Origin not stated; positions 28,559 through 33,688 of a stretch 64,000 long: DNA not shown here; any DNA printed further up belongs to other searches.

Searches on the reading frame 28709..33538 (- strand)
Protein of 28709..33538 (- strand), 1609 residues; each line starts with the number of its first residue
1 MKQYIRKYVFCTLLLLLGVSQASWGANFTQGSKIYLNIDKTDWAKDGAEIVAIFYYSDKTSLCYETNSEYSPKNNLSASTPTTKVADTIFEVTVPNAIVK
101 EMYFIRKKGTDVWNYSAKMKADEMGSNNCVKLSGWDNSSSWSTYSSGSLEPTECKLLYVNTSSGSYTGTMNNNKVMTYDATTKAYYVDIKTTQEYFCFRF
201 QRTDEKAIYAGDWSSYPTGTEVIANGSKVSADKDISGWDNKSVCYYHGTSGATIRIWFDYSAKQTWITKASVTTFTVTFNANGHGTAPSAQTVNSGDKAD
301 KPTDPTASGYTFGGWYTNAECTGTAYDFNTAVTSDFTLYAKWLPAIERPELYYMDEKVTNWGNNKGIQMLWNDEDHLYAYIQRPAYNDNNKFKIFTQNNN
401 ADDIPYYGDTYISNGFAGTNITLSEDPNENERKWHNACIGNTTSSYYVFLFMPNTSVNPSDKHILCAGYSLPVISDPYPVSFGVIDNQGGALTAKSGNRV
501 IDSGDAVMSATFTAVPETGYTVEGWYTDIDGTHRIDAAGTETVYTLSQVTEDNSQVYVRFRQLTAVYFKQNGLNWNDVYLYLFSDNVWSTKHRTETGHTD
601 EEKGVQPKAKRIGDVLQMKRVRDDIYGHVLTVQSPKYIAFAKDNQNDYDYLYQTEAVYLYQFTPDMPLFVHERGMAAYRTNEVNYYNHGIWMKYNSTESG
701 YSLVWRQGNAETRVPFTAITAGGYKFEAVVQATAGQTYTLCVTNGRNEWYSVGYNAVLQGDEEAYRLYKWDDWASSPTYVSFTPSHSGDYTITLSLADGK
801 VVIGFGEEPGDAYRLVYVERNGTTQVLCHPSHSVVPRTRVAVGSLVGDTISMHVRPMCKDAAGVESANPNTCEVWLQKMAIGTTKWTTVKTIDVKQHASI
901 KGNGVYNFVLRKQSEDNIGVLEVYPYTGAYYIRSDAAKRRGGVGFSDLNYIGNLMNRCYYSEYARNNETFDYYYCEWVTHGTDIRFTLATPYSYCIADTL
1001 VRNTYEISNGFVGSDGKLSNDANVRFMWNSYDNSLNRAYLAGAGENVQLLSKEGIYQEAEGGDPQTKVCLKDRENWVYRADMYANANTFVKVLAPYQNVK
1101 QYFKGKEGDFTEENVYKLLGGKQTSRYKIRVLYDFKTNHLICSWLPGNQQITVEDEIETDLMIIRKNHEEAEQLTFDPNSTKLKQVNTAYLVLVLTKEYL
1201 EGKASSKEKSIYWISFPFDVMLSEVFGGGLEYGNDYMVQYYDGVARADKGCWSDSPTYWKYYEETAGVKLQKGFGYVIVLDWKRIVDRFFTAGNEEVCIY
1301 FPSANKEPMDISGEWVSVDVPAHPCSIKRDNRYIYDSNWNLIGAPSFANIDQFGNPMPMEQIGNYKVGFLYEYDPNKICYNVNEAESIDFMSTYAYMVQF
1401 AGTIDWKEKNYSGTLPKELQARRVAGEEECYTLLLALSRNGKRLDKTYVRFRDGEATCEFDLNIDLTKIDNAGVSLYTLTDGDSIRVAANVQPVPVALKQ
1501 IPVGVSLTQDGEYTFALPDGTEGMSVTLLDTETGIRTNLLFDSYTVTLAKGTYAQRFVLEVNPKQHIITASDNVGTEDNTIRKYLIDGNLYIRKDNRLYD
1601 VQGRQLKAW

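Call 72: search_protein_families(library=pfam, proteins=[window:28709-33538:-], max_evalue=0.00001)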
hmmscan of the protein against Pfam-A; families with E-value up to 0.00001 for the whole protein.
window:28709-33538:- (1609 aa): 1 family
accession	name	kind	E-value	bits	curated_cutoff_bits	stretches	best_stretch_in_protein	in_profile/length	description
PF09479.16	Flg_new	-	3.3e-26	91.6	27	1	275-341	1-65/65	Listeria-Bacteroides repeat domain (List_Bact_rpt)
